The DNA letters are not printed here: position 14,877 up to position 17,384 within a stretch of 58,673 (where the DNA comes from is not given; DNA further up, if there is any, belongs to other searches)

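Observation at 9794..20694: Modular lipoprotein locus: three lipoproteins share an N-terminal ~100-aa module around a DeoR regulator, an orphan giant SBP and a beta-helix paralog pair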

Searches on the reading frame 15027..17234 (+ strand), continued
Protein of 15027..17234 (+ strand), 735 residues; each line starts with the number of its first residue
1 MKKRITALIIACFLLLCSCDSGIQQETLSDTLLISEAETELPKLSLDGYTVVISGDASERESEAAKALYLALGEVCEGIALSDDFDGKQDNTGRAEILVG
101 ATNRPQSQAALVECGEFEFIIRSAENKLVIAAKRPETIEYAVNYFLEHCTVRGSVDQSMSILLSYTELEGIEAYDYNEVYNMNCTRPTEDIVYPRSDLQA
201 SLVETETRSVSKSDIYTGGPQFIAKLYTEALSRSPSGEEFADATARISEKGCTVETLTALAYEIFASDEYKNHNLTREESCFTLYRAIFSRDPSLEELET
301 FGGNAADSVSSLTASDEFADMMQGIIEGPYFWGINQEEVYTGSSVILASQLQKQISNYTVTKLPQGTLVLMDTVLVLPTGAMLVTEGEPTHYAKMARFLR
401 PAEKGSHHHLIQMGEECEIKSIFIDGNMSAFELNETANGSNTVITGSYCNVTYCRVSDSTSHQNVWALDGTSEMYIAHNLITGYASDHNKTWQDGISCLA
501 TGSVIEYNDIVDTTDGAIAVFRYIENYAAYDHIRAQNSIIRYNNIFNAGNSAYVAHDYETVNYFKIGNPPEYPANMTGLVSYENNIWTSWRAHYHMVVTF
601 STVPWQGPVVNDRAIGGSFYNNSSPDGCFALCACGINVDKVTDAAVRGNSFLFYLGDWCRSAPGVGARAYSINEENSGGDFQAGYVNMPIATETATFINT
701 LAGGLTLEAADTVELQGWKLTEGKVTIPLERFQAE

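Call 75: search_protein_families(library=pfam, proteins=[L012:278-1528:-, L012:1521-2966:-, L012:3292-4764:-, L012:5265-6362:+, L012:6487-7977:+, L012:10349-11284:+, L012:11300-12511:+, L012:12554-15121:+, L012:15325-16374:-, L012:16583-18250:+], max_evalue=0.001)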
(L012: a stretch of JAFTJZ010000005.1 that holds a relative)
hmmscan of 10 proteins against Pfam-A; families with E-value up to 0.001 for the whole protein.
L012:278-1528:- (416 aa): 10 families
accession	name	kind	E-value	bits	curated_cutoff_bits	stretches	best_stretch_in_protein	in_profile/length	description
PF07992.20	Pyr_redox_2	-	9.6e-31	107.7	26.1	1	3-297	2-280/291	Pyridine nucleotide-disulphide oxidoreductase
PF13738.12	Pyr_redox_3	-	1.8e-15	57.4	30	2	5-36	1-32/305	Pyridine nucleotide-disulphide oxidoreductase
PF00890.30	FAD_binding_2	-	1.5e-10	41.3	20.4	1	4-39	2-36/414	FAD binding domain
PF00070.33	Pyr_redox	-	8.1e-09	36.3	22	0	155-227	2-80/82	Pyridine nucleotide-disulphide oxidoreductase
PF12831.13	FAD_oxidored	-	1.4e-08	34.9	27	1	4-41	2-38/416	FAD dependent oxidoreductase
PF13450.12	NAD_binding_8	-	2e-08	34.8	21.9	1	6-47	1-41/68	NAD(P)-binding Rossmann-like domain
PF01266.30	DAO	-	7.4e-08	32.7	27.9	0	4-38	2-35/353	FAD dependent oxidoreductase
PF03486.20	HI0933_like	-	2.6e-07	30.8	50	1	3-38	2-36/244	HI0933-like protein Rossmann domain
PF01494.25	FAD_binding_3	-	0.0002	21.1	22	0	2-33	2-32/349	FAD binding domain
PF01134.28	GIDA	-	0.00095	18.8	22.1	0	4-39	2-37/391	Glucose inhibited division protein A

L012:1521-2966:- (481 aa): 5 families
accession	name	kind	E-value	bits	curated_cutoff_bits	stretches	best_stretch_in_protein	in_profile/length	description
PF01266.30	DAO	-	1.3e-61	209.5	27.9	1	4-351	1-352/353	FAD dependent oxidoreductase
PF04324.20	Fer2_BFD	-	4.4e-14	53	26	1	397-450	1-49/50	BFD-like [2Fe-2S] binding domain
PF07992.20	Pyr_redox_2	-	3.2e-07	30.5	26.1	0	3-74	1-58/291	Pyridine nucleotide-disulphide oxidoreductase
PF13738.12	Pyr_redox_3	-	1.3e-05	25.1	30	1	167-206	98-137/305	Pyridine nucleotide-disulphide oxidoreductase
PF01494.25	FAD_binding_3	-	0.00025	20.8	22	0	3-37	2-36/349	FAD binding domain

L012:3292-4764:- (490 aa): 1 family
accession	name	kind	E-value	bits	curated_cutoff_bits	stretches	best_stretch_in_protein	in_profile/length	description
PF01235.23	Na_Ala_symp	-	1.1e-130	436.9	24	1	64-472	8-387/392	Sodium:alanine symporter family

L012:5265-6362:+ (365 aa): 3 families
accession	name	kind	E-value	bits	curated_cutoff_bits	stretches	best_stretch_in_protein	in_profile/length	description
PF00165.29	HTH_AraC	-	6.3e-21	74.5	26.6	2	321-359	2-42/42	Bacterial regulatory helix-turn-helix proteins, AraC family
PF12833.13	HTH_18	-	7.5e-21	74.6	33.6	1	282-360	2-80/80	Helix-turn-helix domain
PF02311.25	AraC_binding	-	3.4e-05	24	21.1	1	116-238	14-135/135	AraC-like ligand binding domain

L012:6487-7977:+ (496 aa): 1 family
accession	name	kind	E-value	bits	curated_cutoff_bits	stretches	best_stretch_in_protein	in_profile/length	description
PF01547.30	SBP_bac_1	-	0.00031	21.3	26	1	131-257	36-148/307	Bacterial extracellular solute-binding protein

L012:10349-11284:+ (311 aa): 4 families
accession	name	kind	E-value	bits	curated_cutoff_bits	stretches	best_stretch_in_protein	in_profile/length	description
PF12833.13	HTH_18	-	1.7e-21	76.7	33.6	1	228-306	1-79/80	Helix-turn-helix domain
PF00165.29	HTH_AraC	-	1.3e-13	51.1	26.6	2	267-305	1-41/42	Bacterial regulatory helix-turn-helix proteins, AraC family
PF02311.25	AraC_binding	-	2.7e-11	43.8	21.1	1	51-159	18-117/135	AraC-like ligand binding domain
PF07883.17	Cupin_2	-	3.1e-07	30.4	27.2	1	50-107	12-69/70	Cupin domain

L012:11300-12511:+ (403 aa): 1 family
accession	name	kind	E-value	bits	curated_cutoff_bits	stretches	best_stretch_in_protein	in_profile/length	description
PF03747.19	ADP_ribosyl_GH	-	4.7e-42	145.1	26.2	1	70-370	1-287/287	ADP-ribosylglycohydrolase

L012:12554-15121:+ (855 aa): 3 families
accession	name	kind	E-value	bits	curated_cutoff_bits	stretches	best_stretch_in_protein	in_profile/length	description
PF03747.19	ADP_ribosyl_GH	-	2.3e-31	109.9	26.2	1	80-364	1-287/287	ADP-ribosylglycohydrolase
PF00801.26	PKD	-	3.9e-07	30.4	23.5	1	450-497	21-67/80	PKD domain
PF18911.6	PKD_4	-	1.9e-06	28.2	27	1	462-510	35-83/85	PKD domain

L012:15325-16374:- (349 aa): 0 families

L012:16583-18250:+ (555 aa): 6 families
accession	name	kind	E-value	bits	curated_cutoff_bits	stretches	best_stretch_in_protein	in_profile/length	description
PF08281.18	Sigma70_r4_2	-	7.9e-13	48.3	25.7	1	120-164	8-52/54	Sigma-70, region 4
PF04542.20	Sigma70_r2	-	1.2e-11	44.6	24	1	11-73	4-68/71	Sigma-70 region 2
PF04545.22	Sigma70_r4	-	1.1e-09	38.1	24.1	1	123-164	5-46/50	Sigma-70, region 4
PF07638.17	Sigma70_ECF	-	2.8e-06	27.8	21.1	1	103-168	117-181/185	ECF sigma factor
PF01978.25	TrmB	-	6.5e-05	23.1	25.6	0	213-254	14-55/68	Sugar-specific transcriptional regulator TrmB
PF01047.28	MarR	-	0.00011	22.5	24.6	0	213-254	9-50/59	MarR family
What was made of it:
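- On ABC-transporter solute-binding proteins, family 1: Paralogs are similarly weak (call 75). Also absent around SBP-B in L012 (call 75).
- L012 has an AraC regulator in place of DeoR (call 75).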

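Call 76: search_protein_families(library=pfam, proteins=[L017:951-1856:+, L017:1853-2833:+, L017:2959-4341:+, L017:4399-5274:+, L017:5304-6335:+, L017:6345-9545:+, L017:9529-11130:+, L017:11137-13740:+, L017:13760-14824:+, L017:14828-16885:+], max_evalue=0.001)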
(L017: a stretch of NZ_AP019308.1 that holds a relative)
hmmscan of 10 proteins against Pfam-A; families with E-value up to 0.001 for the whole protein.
L017:951-1856:+ (301 aa): 1 family
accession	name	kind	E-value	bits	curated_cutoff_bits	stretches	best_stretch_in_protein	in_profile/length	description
PF00528.27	BPD_transp_1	-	8e-07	29.4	26.4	1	86-295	19-179/184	Binding-protein-dependent transport system inner membrane component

L017:1853-2833:+ (326 aa): 1 family
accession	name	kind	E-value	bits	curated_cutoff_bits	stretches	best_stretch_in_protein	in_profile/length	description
PF00528.27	BPD_transp_1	-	2.2e-13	50.8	26.4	1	125-320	4-183/184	Binding-protein-dependent transport system inner membrane component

L017:2959-4341:+ (460 aa): 1 family
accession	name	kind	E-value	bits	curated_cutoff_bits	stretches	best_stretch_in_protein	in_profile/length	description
PF01547.30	SBP_bac_1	-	4.3e-25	89.8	26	1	73-365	6-307/307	Bacterial extracellular solute-binding protein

L017:4399-5274:+ (291 aa): 10 families
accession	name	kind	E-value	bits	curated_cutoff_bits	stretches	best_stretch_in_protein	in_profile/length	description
PF01370.27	Epimerase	-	7.3e-28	98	20.9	1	7-178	1-172/240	NAD dependent epimerase/dehydratase family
PF16363.11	GDP_Man_Dehyd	-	6.7e-17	62.4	27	1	9-176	2-181/332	GDP-mannose 4,6 dehydratase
PF13460.12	NAD_binding_10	-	8.2e-11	42.5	27.2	1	11-133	1-121/184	NAD(P)H-binding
PF01073.25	3Beta_HSD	-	1.4e-07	31.3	22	1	8-161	1-160/280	3-beta hydroxysteroid dehydrogenase/isomerase family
PF04321.23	RmlD_sub_bind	-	1.2e-06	28.2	27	1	6-182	2-155/287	RmlD substrate binding domain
PF02719.21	Polysacc_synt_2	-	3e-06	27.1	20.2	1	7-119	1-131/293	Polysaccharide biosynthesis protein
PF05368.20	NmrA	-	4.7e-06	26.8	27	1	6-77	4-78/298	NmrA-like family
PF07993.18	NAD_binding_4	-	7.1e-05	22.5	20.1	0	64-181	84-210/258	Male sterility protein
PF00106.31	adh_short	-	0.00014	21.8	26.6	1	7-70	3-72/195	short chain dehydrogenase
PF01266.30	DAO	-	0.0002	21.4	27.9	0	12-48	6-40/353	FAD dependent oxidoreductase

L017:5304-6335:+ (343 aa): 2 families
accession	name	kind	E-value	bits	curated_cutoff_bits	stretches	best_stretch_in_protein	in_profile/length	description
PF03786.19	UxuA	-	2.3e-54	185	23.7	1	12-341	7-349/352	D-mannonate dehydratase (UxuA)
PF01261.30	AP_endonuc_2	-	1.4e-11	45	31.1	1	168-309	93-225/249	Xylose isomerase-like TIM barrel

L017:6345-9545:+ (1066 aa): 1 family
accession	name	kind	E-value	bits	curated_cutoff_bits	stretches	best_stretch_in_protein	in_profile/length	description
PF13946.11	DUF4214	-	0.00066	20.1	23.2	0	619-673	15-71/72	Domain of unknown function (DUF4214)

L017:9529-11130:+ (533 aa): 1 family
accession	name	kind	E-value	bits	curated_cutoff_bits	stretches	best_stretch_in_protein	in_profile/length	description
PF13946.11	DUF4214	-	0.00076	19.9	23.2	0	94-137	26-71/72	Domain of unknown function (DUF4214)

L017:11137-13740:+ (867 aa): 0 families

L017:13760-14824:+ (354 aa): 1 family
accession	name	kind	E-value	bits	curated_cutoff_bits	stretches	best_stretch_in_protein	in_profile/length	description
PF14486.12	DUF4432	-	5.2e-80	268.9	32.5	1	41-351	4-304/304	Domain of unknown function (DUF4432)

L017:14828-16885:+ (685 aa): 0 families
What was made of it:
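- L017 has permeases-SBP-epimerase/dehydratase-UxuA-B-B (call 76).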

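Call 90: search_protein_families(library=pfam, proteins=[L019:650-2926:+, L019:2996-4030:+, L019:4218-5360:+, L019:9745-10533:+, L019:10582-12261:+, L019:12547-13416:-, L019:13596-14468:-, L010:85-1704:+, L010:8067-10889:+, L019:14715-15545:-], max_evalue=0.001)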
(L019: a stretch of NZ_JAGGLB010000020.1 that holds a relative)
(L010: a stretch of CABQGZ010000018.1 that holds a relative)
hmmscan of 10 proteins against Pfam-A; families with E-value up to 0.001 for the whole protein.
L019:650-2926:+ (758 aa): 4 families
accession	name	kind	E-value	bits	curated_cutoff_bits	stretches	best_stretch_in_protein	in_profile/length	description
PF00884.28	Sulfatase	-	1.4e-63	215.5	25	1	39-451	1-301/301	Sulfatase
PF16347.10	SGSH_C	-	1.5e-10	41.8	29.3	1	405-535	8-133/154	N-sulphoglucosamine sulphohydrolase, C-terminal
PF01663.27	Phosphodiest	-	2.9e-07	30.9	23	0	41-103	1-62/342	Type I phosphodiesterase / nucleotide pyrophosphatase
PF13385.13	Laminin_G_3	-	2.9e-06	27.9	27.6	1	597-740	12-142/151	Concanavalin A-like lectin/glucanases superfamily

L019:2996-4030:+ (344 aa): 4 families
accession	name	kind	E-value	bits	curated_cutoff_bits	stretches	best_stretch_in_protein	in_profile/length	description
PF09084.16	NMT1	-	5.6e-19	69.3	20.5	1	67-276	9-216/216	NMT1/THI5 like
PF13379.11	NMT1_2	-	6.6e-16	59.3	24.7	1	56-270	12-239/252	NMT1-like family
PF12974.12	Phosphonate-bd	-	1.1e-06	28.6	27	1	95-274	41-220/242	ABC transporter, phosphonate, periplasmic substrate-binding protein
PF16868.10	NMT1_3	-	9.5e-06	25.9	27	1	138-225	92-181/289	NMT1-like family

L019:4218-5360:+ (380 aa): 2 families
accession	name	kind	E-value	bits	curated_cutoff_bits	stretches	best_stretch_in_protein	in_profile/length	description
PF00395.25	SLH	-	1.3e-18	67.1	20.8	1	31-72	2-43/44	S-layer homology domain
PF00188.32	CAP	-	1.4e-05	26.4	21.1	1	230-361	2-104/117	Cysteine-rich secretory protein family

L019:9745-10533:+ (262 aa): 1 family
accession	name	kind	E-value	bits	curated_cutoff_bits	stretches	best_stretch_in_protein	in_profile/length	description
PF05721.19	PhyH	-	5.4e-11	43.6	22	1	99-198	104-212/213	Phytanoyl-CoA dioxygenase (PhyH)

L019:10582-12261:+ (559 aa): 1 family
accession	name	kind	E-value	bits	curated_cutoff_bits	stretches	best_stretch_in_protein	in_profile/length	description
PF13946.11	DUF4214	-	0.00015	22.2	23.2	0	97-152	1-60/72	Domain of unknown function (DUF4214)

L019:12547-13416:- (289 aa): 3 families
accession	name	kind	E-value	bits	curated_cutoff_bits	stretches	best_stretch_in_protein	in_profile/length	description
PF12833.13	HTH_18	-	1.1e-21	77.3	33.6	1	206-284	1-79/80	Helix-turn-helix domain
PF00165.29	HTH_AraC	-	1.2e-10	41.7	26.6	1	248-284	7-42/42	Bacterial regulatory helix-turn-helix proteins, AraC family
PF02311.25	AraC_binding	-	4.9e-05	23.5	21.1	1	48-125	18-94/135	AraC-like ligand binding domain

L019:13596-14468:- (290 aa): 3 families
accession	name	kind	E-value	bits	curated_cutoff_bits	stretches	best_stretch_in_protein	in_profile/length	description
PF12833.13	HTH_18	-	3.3e-22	79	33.6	1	207-285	1-79/80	Helix-turn-helix domain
PF00165.29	HTH_AraC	-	9.5e-12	45.2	26.6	1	250-285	8-42/42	Bacterial regulatory helix-turn-helix proteins, AraC family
PF02311.25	AraC_binding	-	4.5e-07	30.1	21.1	1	56-155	25-125/135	AraC-like ligand binding domain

L010:85-1704:+ (539 aa): 1 family
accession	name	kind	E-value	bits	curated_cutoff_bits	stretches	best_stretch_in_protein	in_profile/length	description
PF01547.30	SBP_bac_1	-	1.4e-10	42.1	26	1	83-378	20-304/307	Bacterial extracellular solute-binding protein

L010:8067-10889:+ (940 aa): 4 families
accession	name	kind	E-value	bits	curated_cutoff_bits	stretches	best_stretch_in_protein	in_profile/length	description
PF01074.27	Glyco_hydro_38N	-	7e-48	163.8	25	1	87-331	2-257/270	Glycosyl hydrolases family 38 N-terminal domain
PF09261.16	Alpha-mann_mid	-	1.4e-18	67.2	31.1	1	345-427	3-84/96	Alpha mannosidase middle domain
PF07748.19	Glyco_hydro_38C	-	4e-15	57.1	25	1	588-789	1-205/206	Glycosyl hydrolases family 38 C-terminal domain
PF17677.7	Glyco_hydro38C2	-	3.1e-06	27.7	22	1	850-921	2-69/72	Glycosyl hydrolases family 38 C-terminal beta sandwich domain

L019:14715-15545:- (276 aa): 4 families
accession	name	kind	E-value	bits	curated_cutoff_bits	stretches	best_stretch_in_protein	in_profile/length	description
PF12833.13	HTH_18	-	3.8e-20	72.4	33.6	1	193-270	2-79/80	Helix-turn-helix domain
PF00165.29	HTH_AraC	-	4.5e-19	68.5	26.6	2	179-219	1-41/42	Bacterial regulatory helix-turn-helix proteins, AraC family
PF07883.17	Cupin_2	-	9.2e-08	32.1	27.2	1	27-74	11-57/70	Cupin domain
PF02311.25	AraC_binding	-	9.6e-08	32.3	21.1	1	16-104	5-93/135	AraC-like ligand binding domain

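Call 94: search_protein_families(library=pfam, proteins=[L009:9828-14321:+, L010:3538-8052:+, L017:6345-8000:+, L019:6861-8060:+, L024:5451-6326:+], max_evalue=1)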
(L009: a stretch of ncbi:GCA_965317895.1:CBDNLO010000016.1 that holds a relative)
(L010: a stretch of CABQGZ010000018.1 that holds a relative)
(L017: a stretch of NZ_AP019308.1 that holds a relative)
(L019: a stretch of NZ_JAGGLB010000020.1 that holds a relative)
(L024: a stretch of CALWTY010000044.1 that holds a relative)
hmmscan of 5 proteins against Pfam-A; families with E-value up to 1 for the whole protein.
L009:9828-14321:+ (1497 aa): 5 families
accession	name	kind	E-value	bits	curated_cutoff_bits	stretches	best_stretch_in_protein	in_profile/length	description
PF00877.26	NLPC_P60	-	0.011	16.2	23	0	432-468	55-90/105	NlpC/P60 family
PF17945.6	Crystall_4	-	0.024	15.5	30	0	850-887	42-79/90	Beta/Gamma crystallin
PF08592.16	Anthrone_oxy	-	0.061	14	27.3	0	1460-1485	33-58/106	Anthrone oxygenase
PF11549.13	Sec31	-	0.56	10.6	25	0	1005-1017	23-35/50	Protein transport protein SEC31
PF11693.13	DUF2990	-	0.82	10.3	21.1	0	1291-1313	7-29/63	Protein of unknown function (DUF2990)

L010:3538-8052:+ (1504 aa): 2 families
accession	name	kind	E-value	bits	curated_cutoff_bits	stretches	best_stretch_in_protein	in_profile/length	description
PF00877.26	NLPC_P60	-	0.0082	16.6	23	0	437-476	53-91/105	NlpC/P60 family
PF09200.16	Monellin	-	0.22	11.9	23.6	0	919-932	20-33/43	Monellin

L017:6345-8000:+ (552 aa): 1 family
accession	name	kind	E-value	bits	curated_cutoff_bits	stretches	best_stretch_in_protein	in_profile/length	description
PF25697.1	EBNA2_N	-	0.18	12.2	27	0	164-192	8-35/58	EBNA-2 N-terminal dimerization domain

L019:6861-8060:+ (400 aa): 1 family
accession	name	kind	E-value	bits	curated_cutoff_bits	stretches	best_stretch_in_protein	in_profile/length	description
PF18502.6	Mrpl_C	-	0.028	15.1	25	0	98-112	8-22/111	54S ribosomal protein L8 C-terminal domain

L024:5451-6326:+ (292 aa): 1 family
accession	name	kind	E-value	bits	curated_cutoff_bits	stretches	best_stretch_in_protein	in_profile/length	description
PF22246.2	NeqB_N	-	0.14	12.4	27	1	115-138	27-50/59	NeqB N-terminal domain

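Call 98: find_encoding_contigs(protein=P0032, flank=10000, max_places=2)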
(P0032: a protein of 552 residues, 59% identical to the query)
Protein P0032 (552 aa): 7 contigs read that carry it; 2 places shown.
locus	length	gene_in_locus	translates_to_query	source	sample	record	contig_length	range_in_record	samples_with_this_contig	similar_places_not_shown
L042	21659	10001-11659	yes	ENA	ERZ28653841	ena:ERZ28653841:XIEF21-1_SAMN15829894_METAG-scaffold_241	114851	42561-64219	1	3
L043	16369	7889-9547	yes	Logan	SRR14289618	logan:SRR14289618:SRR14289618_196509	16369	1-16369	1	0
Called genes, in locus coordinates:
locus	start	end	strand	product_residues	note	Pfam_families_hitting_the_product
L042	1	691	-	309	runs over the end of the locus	PF03460:NIR_SIR_ferr, PF01077:NIR_SIR, PF14697:Fer4_21 (weak), PF25160:LdpA_Fe-S-bd (weak), PF00037:Fer4 (weak), PF13237:Fer4_10, PF12838:Fer4_7, PF13187:Fer4_9 (weak), +1 more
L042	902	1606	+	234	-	PF00702:Hydrolase, PF12710:HAD (weak), PF13419:HAD_2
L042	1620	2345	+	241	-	PF05067:Mn_catalase, PF00210:Ferritin (faint), PF02915:Rubrerythrin (faint)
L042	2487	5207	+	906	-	PF20958:GxGYxYP_N_3rd (faint), PF14323:GxGYxYP_C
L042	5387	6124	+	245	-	PF01047:MarR (faint), PF08220:HTH_DeoR, PF08279:HTH_11, PF00455:DeoRC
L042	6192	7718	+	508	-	-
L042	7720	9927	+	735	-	-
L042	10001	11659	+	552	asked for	-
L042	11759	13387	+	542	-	-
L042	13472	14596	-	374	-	PF01594:AI-2E_transport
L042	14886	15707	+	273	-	PF02311:AraC_binding, PF00165:HTH_AraC, PF12833:HTH_18, PF00165:HTH_AraC (weak)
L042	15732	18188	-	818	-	PF02837:Glyco_hydro_2_N (weak), PF22666:Glyco_hydro_2_N2, PF00703:Glyco_hydro_2, PF17753:Ig_mannosidase (weak)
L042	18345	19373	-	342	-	PF00793:DAHP_synth_1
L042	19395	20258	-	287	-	PF03446:NAD_binding_2 (weak), PF02153:PDH_N, PF20463:PDH_C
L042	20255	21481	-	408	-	PF00275:EPSP_synthase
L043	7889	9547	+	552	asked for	-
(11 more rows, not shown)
